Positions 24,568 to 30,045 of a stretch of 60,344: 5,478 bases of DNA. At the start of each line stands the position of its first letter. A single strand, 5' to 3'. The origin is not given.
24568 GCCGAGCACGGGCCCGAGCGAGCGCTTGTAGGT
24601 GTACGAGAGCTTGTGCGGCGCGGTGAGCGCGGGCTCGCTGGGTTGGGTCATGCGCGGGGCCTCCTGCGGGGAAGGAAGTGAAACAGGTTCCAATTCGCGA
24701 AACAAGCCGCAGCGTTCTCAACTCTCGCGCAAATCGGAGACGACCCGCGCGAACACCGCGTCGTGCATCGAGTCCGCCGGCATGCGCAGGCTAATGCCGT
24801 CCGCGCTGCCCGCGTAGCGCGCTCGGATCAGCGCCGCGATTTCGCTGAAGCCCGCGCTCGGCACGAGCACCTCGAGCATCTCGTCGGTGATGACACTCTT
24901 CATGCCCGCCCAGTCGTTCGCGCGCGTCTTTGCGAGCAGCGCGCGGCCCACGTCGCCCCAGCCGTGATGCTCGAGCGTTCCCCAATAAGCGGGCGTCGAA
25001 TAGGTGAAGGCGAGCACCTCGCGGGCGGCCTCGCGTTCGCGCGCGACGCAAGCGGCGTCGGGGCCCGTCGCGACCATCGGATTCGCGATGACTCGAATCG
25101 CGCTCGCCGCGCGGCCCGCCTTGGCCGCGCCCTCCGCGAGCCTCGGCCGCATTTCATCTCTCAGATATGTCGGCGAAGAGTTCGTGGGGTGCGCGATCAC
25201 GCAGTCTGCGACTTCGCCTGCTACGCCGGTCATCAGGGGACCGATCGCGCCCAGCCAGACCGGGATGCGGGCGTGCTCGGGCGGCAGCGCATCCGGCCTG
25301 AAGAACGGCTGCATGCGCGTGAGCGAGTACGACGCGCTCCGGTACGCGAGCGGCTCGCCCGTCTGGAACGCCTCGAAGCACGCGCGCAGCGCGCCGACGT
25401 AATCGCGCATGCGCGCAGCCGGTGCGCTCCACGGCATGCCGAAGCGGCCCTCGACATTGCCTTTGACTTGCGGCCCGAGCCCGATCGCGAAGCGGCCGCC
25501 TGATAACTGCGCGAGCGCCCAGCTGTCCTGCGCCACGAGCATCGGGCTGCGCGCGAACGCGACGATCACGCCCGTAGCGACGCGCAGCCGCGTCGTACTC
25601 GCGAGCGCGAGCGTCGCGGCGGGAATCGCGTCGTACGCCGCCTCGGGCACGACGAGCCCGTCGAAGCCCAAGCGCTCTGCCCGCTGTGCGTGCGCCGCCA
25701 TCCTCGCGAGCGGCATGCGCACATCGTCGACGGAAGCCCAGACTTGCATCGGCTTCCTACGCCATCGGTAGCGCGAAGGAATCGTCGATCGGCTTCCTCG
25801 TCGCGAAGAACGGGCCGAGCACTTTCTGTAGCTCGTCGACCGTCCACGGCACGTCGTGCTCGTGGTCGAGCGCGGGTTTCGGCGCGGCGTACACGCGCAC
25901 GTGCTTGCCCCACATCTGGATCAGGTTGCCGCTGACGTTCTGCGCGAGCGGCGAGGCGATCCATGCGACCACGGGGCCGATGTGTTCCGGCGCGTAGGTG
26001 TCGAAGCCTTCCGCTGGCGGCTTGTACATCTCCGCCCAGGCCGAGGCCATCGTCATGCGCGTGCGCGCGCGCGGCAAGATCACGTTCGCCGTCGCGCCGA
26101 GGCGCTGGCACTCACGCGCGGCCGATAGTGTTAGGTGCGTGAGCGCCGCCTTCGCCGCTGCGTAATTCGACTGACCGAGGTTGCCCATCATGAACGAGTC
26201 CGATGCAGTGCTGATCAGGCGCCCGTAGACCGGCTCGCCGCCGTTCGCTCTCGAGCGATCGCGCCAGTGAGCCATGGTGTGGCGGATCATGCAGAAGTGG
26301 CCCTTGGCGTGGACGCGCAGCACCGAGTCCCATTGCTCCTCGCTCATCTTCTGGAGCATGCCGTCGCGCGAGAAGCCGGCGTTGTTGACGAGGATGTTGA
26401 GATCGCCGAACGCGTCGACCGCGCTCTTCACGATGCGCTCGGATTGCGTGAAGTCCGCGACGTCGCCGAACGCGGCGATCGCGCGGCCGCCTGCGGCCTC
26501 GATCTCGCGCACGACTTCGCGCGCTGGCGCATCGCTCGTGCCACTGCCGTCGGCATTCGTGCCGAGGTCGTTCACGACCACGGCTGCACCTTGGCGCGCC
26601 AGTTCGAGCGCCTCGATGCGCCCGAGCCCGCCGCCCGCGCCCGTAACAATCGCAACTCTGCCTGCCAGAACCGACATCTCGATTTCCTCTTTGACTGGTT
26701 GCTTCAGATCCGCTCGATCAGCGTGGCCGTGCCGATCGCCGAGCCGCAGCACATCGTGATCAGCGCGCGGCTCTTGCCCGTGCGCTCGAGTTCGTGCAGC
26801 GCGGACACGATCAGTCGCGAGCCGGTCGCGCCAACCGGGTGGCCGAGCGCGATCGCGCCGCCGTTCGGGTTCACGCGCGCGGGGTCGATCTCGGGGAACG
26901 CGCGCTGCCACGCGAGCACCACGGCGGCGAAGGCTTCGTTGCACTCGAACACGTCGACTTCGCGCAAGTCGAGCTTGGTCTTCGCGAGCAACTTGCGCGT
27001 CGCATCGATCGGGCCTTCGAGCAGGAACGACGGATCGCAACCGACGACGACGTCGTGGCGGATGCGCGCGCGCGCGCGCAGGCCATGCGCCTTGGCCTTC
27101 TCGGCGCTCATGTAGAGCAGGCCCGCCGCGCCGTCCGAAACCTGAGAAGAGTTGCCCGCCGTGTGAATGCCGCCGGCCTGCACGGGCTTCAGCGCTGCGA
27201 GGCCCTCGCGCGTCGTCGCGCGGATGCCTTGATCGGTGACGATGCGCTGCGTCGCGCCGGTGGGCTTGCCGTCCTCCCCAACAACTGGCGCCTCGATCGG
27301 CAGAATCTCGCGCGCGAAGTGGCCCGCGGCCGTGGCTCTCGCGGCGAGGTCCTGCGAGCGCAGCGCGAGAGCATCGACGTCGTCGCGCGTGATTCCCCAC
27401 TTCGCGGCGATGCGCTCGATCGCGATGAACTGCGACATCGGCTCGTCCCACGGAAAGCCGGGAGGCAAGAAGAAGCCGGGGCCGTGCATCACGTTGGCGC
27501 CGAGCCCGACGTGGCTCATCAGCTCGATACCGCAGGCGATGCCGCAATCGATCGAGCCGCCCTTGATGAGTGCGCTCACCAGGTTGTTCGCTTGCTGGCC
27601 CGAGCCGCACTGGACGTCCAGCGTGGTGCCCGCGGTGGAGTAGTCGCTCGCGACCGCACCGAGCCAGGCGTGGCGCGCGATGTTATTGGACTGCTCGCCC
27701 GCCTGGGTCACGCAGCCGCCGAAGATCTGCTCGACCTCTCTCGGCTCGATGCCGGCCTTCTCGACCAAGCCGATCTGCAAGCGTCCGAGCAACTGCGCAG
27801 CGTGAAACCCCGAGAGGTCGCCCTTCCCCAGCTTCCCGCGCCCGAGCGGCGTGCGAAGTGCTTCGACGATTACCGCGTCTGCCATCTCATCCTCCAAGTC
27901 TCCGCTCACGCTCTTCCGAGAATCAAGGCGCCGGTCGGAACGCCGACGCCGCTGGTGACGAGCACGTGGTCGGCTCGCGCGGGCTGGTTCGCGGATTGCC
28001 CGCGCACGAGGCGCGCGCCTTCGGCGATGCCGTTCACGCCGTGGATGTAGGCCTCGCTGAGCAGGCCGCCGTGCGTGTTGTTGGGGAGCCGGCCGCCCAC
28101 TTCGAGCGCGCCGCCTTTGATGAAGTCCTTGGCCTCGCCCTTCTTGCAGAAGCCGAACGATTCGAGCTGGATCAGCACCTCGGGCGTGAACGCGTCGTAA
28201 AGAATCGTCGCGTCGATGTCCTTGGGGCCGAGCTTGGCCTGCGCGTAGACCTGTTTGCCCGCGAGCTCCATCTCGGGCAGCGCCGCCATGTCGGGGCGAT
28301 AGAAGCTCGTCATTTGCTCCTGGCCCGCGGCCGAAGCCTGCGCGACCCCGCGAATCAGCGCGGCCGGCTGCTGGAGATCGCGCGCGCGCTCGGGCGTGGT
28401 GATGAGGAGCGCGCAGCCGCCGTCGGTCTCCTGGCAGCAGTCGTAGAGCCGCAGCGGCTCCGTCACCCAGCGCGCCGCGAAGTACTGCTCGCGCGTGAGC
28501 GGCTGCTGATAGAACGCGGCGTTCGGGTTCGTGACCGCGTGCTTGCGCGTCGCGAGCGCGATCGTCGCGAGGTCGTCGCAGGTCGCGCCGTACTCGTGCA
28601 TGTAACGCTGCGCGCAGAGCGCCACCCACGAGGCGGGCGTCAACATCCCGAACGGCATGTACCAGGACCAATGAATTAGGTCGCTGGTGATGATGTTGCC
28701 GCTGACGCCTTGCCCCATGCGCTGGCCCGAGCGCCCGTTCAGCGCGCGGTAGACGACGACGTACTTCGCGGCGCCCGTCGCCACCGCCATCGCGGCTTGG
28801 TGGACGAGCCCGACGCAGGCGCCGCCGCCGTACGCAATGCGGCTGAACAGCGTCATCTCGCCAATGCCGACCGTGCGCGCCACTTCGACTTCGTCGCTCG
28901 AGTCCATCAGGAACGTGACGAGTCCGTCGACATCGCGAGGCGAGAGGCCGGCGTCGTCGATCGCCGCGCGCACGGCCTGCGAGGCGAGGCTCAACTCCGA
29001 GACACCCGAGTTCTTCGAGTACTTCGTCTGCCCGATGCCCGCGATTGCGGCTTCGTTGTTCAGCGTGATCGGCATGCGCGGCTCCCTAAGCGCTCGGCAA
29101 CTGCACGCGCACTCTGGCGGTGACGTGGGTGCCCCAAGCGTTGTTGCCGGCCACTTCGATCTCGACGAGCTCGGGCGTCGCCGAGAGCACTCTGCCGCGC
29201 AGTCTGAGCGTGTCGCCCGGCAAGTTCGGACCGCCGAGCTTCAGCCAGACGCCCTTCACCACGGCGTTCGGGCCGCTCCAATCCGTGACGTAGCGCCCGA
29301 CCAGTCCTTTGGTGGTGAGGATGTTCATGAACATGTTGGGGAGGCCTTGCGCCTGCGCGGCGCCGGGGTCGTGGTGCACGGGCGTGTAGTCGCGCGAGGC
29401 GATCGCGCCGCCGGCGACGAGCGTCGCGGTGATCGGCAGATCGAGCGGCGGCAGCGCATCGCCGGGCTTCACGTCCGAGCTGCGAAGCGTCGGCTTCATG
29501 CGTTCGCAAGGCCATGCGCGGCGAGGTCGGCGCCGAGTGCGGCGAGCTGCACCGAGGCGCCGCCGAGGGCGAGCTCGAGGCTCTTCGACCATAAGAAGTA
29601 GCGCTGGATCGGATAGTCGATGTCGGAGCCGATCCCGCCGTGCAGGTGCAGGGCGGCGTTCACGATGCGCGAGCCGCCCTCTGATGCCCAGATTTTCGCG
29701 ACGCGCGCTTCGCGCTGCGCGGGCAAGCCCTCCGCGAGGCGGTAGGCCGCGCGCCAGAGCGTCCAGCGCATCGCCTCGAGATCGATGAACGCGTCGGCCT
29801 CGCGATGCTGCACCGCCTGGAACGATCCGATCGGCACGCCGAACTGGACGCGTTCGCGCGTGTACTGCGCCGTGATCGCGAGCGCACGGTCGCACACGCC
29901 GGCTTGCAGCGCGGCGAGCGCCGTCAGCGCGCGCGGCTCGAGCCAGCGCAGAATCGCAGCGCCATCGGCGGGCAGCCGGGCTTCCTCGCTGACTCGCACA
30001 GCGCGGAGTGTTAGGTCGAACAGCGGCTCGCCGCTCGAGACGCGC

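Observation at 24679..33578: Three exact matches to the actinobacterial KstR operator consensus, all at promoter positions of a Gram-negative acyl-CoA catabolic cluster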

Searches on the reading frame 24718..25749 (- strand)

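Call 8: search_protein_families(library=pfam, proteins=[window:24718-25749:-], max_evalue=0.001)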
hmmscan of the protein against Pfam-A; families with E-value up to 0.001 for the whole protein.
window:24718-25749:- (343 aa): 1 family
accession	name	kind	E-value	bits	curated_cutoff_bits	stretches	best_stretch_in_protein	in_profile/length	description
PF00296.26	Bac_luciferase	-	2.5e-55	188.5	27.9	1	12-312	20-308/314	Luciferase-like monooxygenase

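Call 11: search_protein_families(library=ncbifam, proteins=[window:24718-25749:-], max_evalue=0.00001)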
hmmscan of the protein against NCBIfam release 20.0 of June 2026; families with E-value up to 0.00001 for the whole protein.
window:24718-25749:- (343 aa): 18 families
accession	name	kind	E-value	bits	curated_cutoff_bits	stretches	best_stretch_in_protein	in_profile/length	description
TIGR03617.1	F420_MSMEG_2256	subfamily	2.7e-94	315.7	278.15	1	21-341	1-317/318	TIGR03617 family F420-dependent LLM class oxidoreductase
TIGR03564.1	F420_MSMEG_4879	subfamily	1.3e-33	116.8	234.25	1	18-268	2-237/265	TIGR03564 family F420-dependent LLM class oxidoreductase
TIGR04024.1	F420_NP1902A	hypoth_equivalog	2.5e-30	105.3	345.4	1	14-319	14-305/330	TIGR04024 family LLM class F420-dependent oxidoreductase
TIGR03559.1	F420_Rv3520c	subfamily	3.7e-27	95.2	335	1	13-236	11-236/325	LLM class F420-dependent oxidoreductase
TIGR03555.1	F420_mer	equivalog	3.1e-26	92.5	348.7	1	13-295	10-278/325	5,10-methylenetetrahydromethanopterin reductase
NF002619.0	PRK02271.1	equivalog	6.4e-23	81.6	276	1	13-295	12-279/329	5,10-methylenetetrahydromethanopterin reductase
TIGR03841.1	F420_Rv3093c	subfamily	1.1e-20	74.2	213.65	1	13-310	8-283/298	LLM class F420-dependent oxidoreductase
TIGR03857.1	F420_MSMEG_2249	hypoth_equivalog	1.4e-19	70.5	218.4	1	15-279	14-262/329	TIGR03857 family LLM class F420-dependent oxidoreductase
TIGR03621.1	F420_MSMEG_2516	subfamily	4.1e-19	68.8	213.15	1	15-187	14-176/295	TIGR03621 family F420-dependent LLM class oxidoreductase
TIGR03619.1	F420_Rv2161c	subfamily_domain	6.1e-17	62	166.9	1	45-236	50-233/247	TIGR03619 family F420-dependent LLM class oxidoreductase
TIGR03620.1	F420_MSMEG_4141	subfamily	1.1e-16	61.1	219.8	1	3-266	6-217/280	TIGR03620 family F420-dependent LLM class oxidoreductase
TIGR03560.1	F420_Rv1855c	subfamily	1.3e-10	41.5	231.4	1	17-219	15-223/227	TIGR03560 family F420-dependent LLM class oxidoreductase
TIGR03571.1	lucif_BA3436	subfamily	2.7e-07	30.1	303.9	1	36-126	64-154/304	TIGR03571 family LLM class oxidoreductase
TIGR03557.1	F420_G6P_family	subfamily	3.3e-07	29.8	210.4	1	48-190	55-191/316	TIGR03557 family F420-dependent LLM class oxidoreductase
TIGR03842.1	F420_CPS_4043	hypoth_equivalog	7e-07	28.6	295.45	1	16-227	14-208/329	TIGR03842 family LLM class F420-dependent oxidoreductase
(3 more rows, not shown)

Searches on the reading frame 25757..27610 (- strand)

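Call 8: search_protein_families(library=pfam, proteins=[window:25757-27610:-], max_evalue=0.001)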
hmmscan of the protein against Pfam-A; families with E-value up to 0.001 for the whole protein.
window:25757-27610:- (617 aa): 3 families
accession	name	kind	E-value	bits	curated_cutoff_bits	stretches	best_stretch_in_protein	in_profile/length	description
PF00106.31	adh_short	-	9.4e-36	123.6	26.6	1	318-520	1-187/195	short chain dehydrogenase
PF13561.12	adh_short_C2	-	1e-27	97.7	27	1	324-564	1-229/236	Enoyl-(Acyl carrier protein) reductase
PF08659.16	KR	-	5.9e-15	56.1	22.6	1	321-495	4-161/180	KR domain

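Call 11: search_protein_families(library=ncbifam, proteins=[window:25757-27610:-], max_evalue=0.00001)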
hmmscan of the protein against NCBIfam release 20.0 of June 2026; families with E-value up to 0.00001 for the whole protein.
window:25757-27610:- (617 aa): 181 families (the best 25 are shown)
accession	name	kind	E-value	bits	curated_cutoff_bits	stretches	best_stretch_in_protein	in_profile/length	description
NF005861.0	PRK07791.1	subfamily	2.8e-100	335.5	373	1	312-605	1-291/300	SDR family oxidoreductase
NF005862.0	PRK07792.1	equivalog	9.3e-100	333.7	414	1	312-608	8-294/307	3-oxoacyl-ACP reductase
NF004198.0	PRK05653.1-3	equivalog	3.6e-45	154.3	296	1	312-568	2-244/248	3-oxoacyl-ACP reductase FabG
TIGR01830.1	3oxo_ACP_reduc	equivalog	2.3e-38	132.2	297.75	1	320-568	1-236/239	3-oxoacyl-[acyl-carrier-protein] reductase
TIGR03971.1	SDR_subfam_1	subfamily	2.3e-37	128.8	300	1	315-560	1-258/271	mycofactocin-coupled SDR family oxidoreductase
NF005559.1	PRK07231.1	subfamily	1.3e-35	123.1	215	1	315-567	2-244/249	glucose 1-dehydrogenase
NF009466.0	PRK12826.1-2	subfamily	3.2e-34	118.5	222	1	318-568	4-242/248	3-oxoacyl-ACP reductase FabG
TIGR01829.1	AcAcCoA_reduct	subfamily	5.7e-34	117.8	302.1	1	318-568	1-238/242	acetoacetyl-CoA reductase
NF004197.0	PRK05653.1-1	equivalog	1e-33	117.1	332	1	314-567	4-243/249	3-oxoacyl-ACP reductase FabG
NF009464.0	PRK12824.1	subfamily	1.5e-32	113.2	269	1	318-569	3-241/245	3-oxoacyl-ACP reductase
NF006110.0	PRK08261.1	equivalog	4.5e-32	111.5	410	1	313-569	210-449/454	3-oxoacyl-ACP reductase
NF004200.0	PRK05653.1-5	equivalog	1.1e-31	110.2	273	1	319-568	4-239/242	3-oxoacyl-ACP reductase FabG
NF009093.0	PRK12429.1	subfamily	2.1e-31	109.2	258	1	315-513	3-184/259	3-hydroxybutyrate dehydrogenase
NF009546.0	PRK12935.1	equivalog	3.5e-31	108.6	418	1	312-514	1-187/247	acetoacetyl-CoA reductase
NF004791.0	PRK06138.1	equivalog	1.7e-30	106.1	312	1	315-515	3-185/252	SDR family oxidoreductase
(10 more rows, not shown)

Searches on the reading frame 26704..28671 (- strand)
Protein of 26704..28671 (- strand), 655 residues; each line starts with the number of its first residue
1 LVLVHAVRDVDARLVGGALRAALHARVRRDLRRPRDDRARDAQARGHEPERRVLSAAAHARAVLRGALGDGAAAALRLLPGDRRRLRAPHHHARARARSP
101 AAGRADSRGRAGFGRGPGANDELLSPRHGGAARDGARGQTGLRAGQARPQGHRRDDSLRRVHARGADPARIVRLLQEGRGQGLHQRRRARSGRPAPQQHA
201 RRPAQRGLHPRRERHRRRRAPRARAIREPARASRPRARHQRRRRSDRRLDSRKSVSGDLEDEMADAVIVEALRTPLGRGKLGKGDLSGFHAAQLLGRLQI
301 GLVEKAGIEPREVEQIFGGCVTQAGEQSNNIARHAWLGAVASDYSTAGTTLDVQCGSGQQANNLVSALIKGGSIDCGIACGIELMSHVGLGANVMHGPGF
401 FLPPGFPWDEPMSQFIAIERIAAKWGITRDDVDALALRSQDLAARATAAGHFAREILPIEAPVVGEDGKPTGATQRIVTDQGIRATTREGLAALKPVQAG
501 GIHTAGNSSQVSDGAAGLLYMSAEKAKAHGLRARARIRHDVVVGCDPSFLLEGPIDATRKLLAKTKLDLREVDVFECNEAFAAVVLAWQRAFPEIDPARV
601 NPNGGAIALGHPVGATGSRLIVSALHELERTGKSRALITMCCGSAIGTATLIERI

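Call 8: search_protein_families(library=pfam, proteins=[window:26704-28671:-], max_evalue=0.001)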
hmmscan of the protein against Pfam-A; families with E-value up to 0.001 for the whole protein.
window:26704-28671:- (655 aa): 2 families
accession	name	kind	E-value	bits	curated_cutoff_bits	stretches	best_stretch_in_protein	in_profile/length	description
PF00108.29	Thiolase_N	-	7.2e-46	157.1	26.4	1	267-523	2-259/260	Thiolase, N-terminal domain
PF02803.24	Thiolase_C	-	5.3e-37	126.6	27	1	532-654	2-123/123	Thiolase, C-terminal domain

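Call 11: search_protein_families(library=ncbifam, proteins=[window:26704-28671:-], max_evalue=0.00001)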
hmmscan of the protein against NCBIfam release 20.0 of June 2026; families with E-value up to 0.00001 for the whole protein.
window:26704-28671:- (655 aa): 36 families (the best 25 are shown)
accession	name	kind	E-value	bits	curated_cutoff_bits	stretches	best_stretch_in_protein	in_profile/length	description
NF005889.0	PRK07850.1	equivalog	7.3e-161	535.5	515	1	263-655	1-387/387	steroid 3-ketoacyl-CoA thiolase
TIGR01930.1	AcCoA-C-Actrans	subfamily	3.5e-101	338.9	240.55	1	268-653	1-385/385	acetyl-CoA C-acyltransferase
NF005865.0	PRK07801.1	equivalog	6.3e-99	331.8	591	1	263-655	1-382/382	acetyl-CoA C-acetyltransferase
NF005077.0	PRK06504.1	subfamily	4.1e-91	306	590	1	263-655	1-390/390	acetyl-CoA C-acetyltransferase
NF006090.0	PRK08242.1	equivalog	1e-90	304.7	514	1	263-655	1-402/402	acetyl-CoA C-acetyltransferase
NF004682.0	PRK06025.1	subfamily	4.6e-80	269.8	568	2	501-655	264-417/417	acetyl-CoA C-acetyltransferase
NF006510.0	PRK08947.1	equivalog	6.3e-78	262.4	519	1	263-655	1-387/387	acetyl-CoA C-acyltransferase FadA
TIGR02430.1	pcaF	equivalog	8.8e-76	255.5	597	2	418-655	166-400/400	3-oxoadipyl-CoA thiolase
NF006551.0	PRK09050.1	subfamily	2.4e-75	254.1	605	2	419-655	168-401/401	3-oxoadipyl-CoA thiolase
NF006553.0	PRK09052.1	equivalog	3.1e-73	247.1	567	1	262-655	4-399/399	acetyl-CoA C-acyltransferase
NF006552.0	PRK09051.1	subfamily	3.5e-73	247.1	565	2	416-655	161-395/395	beta-ketothiolase BktB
NF005805.0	PRK07661.1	equivalog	6e-71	239.4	633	1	263-654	1-390/391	acetyl-CoA C-acetyltransferase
TIGR02445.1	fadA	equivalog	1.7e-70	237.9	591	1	265-654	1-384/385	acetyl-CoA C-acyltransferase FadA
NF004853.0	PRK06205.1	subfamily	4.2e-70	236.8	551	2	418-654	165-402/404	acetyl-CoA C-acetyltransferase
NF005033.0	PRK06445.1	equivalog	1.3e-69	235.2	511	1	263-655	2-395/395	acetyl-CoA C-acetyltransferase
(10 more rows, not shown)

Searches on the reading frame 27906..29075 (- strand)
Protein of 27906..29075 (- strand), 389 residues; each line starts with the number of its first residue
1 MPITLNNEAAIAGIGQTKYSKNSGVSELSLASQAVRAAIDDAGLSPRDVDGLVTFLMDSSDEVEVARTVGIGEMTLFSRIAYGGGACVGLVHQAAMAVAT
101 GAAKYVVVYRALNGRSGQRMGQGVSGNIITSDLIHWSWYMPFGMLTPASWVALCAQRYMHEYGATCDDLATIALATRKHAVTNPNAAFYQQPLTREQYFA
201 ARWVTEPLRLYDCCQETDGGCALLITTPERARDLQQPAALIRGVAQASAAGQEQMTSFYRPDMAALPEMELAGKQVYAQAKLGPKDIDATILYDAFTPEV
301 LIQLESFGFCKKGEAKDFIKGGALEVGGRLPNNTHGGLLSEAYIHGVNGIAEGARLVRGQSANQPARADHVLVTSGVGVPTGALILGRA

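Call 8: search_protein_families(library=pfam, proteins=[window:27906-29075:-], max_evalue=0.001)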
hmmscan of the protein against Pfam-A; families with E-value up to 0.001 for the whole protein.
window:27906-29075:- (389 aa): 2 families
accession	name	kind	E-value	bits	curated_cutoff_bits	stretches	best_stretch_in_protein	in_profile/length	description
PF22691.2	Thiolase_C_1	-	1.5e-32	112.8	28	1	253-378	5-132/144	Thiolase C-terminal domain-like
PF00108.29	Thiolase_N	-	4.3e-06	26.7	26.4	1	20-226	16-257/260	Thiolase, N-terminal domain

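Call 11: search_protein_families(library=ncbifam, proteins=[window:27906-29075:-], max_evalue=0.00001)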
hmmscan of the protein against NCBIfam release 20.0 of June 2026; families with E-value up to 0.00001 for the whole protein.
window:27906-29075:- (389 aa): 19 families
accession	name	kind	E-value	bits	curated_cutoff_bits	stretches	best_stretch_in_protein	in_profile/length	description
NF005892.0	PRK07855.1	subfamily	1e-178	594.2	469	1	4-388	3-389/390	lipid-transfer protein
NF004811.0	PRK06158.1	subfamily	3.3e-74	250.2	421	1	6-376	7-365/384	acetyl-CoA acetyltransferase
NF006010.0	PRK08142.1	subfamily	3.6e-56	190.6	462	1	4-363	2-355/388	thiolase domain-containing protein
NF004720.0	PRK06064.1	subfamily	1.8e-55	188.3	420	1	8-358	3-349/389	thiolase domain-containing protein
NF053570.1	AcCoTHIOL_METTL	equivalog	8.7e-42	143.3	600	1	8-359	3-351/385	acetyl-CoA acetyltransferase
NF009228.0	PRK12578.1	subfamily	2.1e-39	135.3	485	1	8-351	4-343/387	thiolase domain-containing protein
NF006102.0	PRK08256.1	subfamily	3e-39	135.2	436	1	7-359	3-361/394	lipid-transfer protein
NF004810.0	PRK06157.1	equivalog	3.7e-38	131.7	403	1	5-348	5-347/400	acetyl-CoA acetyltransferase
NF004715.0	PRK06059.1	equivalog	1.2e-36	126.6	424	1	7-378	4-387/399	lipid-transfer protein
NF053628.1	BnzsclthlBbsBGT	equivalog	2.5e-34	118.7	750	1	5-358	3-345/389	benzoylsuccinyl-CoA thiolase subunit BbsB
NF006180.0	PRK08313.1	subfamily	2.2e-33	115.7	514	1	6-363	3-356/389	thiolase domain-containing protein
NF005704.0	PRK07516.1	subfamily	6.4e-32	111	412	1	7-351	2-344/389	thiolase domain-containing protein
NF004982.0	PRK06365.1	equivalog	5.5e-30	104.8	695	1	12-351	21-379/430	thiolase domain-containing protein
NF004722.0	PRK06066.1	equivalog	4e-26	91.9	516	1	6-382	3-376/385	thiolase domain-containing protein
NF004721.0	PRK06065.1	equivalog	4.4e-26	91.7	455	1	3-340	6-338/393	thiolase domain-containing protein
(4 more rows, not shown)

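Call 21: search_solved_structures(query=window:27906-29075:-, max_evalue=1e-10)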
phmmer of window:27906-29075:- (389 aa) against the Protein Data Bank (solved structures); distinct sequences matched with E-value up to 1e-10: 18.
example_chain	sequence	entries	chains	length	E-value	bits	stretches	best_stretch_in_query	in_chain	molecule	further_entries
6ok1_A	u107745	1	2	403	1.4e-150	504.6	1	6-387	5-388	Lipid-transfer protein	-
4u4e_A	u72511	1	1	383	2.1e-52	181.5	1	4-388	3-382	Thiolase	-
9myr_A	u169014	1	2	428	1.8e-35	125.8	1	5-386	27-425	Nonspecific lipid-transfer protein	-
7pxp_C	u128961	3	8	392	4.8e-31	111.2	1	5-358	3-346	Benzoylsuccinyl-CoA thiolase subunit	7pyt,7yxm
7yvy_A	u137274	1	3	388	6.3e-30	107.5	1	8-361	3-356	Acetyl-CoA acetyltransferase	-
6esq_A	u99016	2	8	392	1.3e-27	100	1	8-379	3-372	acetoacetyl-CoA thiolase | Acetyl-CoA acetyltransferase thiolase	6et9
6hsj_A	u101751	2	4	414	2.2e-22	82.7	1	154-357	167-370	SCP2-thiolase (type-1)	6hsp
6hrv_A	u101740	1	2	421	2.3e-22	82.6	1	154-357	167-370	SCP2-thiolase (type-1)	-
4yzo_A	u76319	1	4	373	3.6e-19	72.1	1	148-368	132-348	Putative acyl-CoA acyltransferase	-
3zbk_A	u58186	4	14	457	2.5e-16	62.8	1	34-358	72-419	3-KETOACYL-COA THIOLASE-LIKE PROTEIN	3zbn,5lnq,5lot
5m3k_C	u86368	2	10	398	3.5e-16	62.3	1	151-367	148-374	2,4-diacetylphloroglucinol biosynthesis protein PhlC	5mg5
3zbl_A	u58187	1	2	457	3.6e-16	62.2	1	136-358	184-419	3-KETOACYL-COA THIOLASE-LIKE PROTEIN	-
3zbg_A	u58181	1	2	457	4.3e-16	62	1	138-358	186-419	3-KETOACYL-COA THIOLASE-LIKE PROTEIN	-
4bia_A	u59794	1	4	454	5e-15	58.5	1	191-358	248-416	3-KETOACYL-COA THIOLASE, PUTATIVE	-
9skm_I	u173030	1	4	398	1e-14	57.5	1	149-374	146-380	2,4-diacetylphloroglucinol biosynthesis protein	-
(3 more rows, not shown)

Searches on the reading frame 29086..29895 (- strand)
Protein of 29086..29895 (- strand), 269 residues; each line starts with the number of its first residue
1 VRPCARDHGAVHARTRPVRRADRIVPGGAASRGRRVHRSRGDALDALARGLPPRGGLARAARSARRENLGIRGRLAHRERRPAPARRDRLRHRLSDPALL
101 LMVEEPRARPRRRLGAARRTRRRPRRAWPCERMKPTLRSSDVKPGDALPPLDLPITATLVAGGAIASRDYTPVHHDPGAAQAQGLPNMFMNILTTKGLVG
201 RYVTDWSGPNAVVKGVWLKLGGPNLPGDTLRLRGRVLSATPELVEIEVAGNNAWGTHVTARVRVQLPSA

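Call 8: search_protein_families(library=pfam, proteins=[window:29086-29895:-], max_evalue=0.001)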
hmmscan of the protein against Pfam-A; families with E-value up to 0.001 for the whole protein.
window:29086-29895:- (269 aa): 1 family
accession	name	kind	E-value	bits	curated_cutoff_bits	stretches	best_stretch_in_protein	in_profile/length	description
PF01575.25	MaoC_dehydratas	-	2.7e-07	30.7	27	1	152-236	15-101/123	MaoC like domain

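Call 11: search_protein_families(library=ncbifam, proteins=[window:29086-29895:-], max_evalue=0.00001)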
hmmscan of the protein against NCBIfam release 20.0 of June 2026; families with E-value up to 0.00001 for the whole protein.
window:29086-29895:- (269 aa): 2 families
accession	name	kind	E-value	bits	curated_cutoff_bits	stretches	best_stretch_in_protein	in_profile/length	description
NF040620.1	fused_HadA_HadB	exception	2.6e-08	33.7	350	1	116-214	171-271/329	fused (3R)-hydroxyacyl-ACP dehydratase subunits HadA/HadB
NF010246.0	PRK13693.1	equivalog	2.8e-07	30.6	203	1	140-215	7-82/142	(3R)-hydroxyacyl-ACP dehydratase subunit HadB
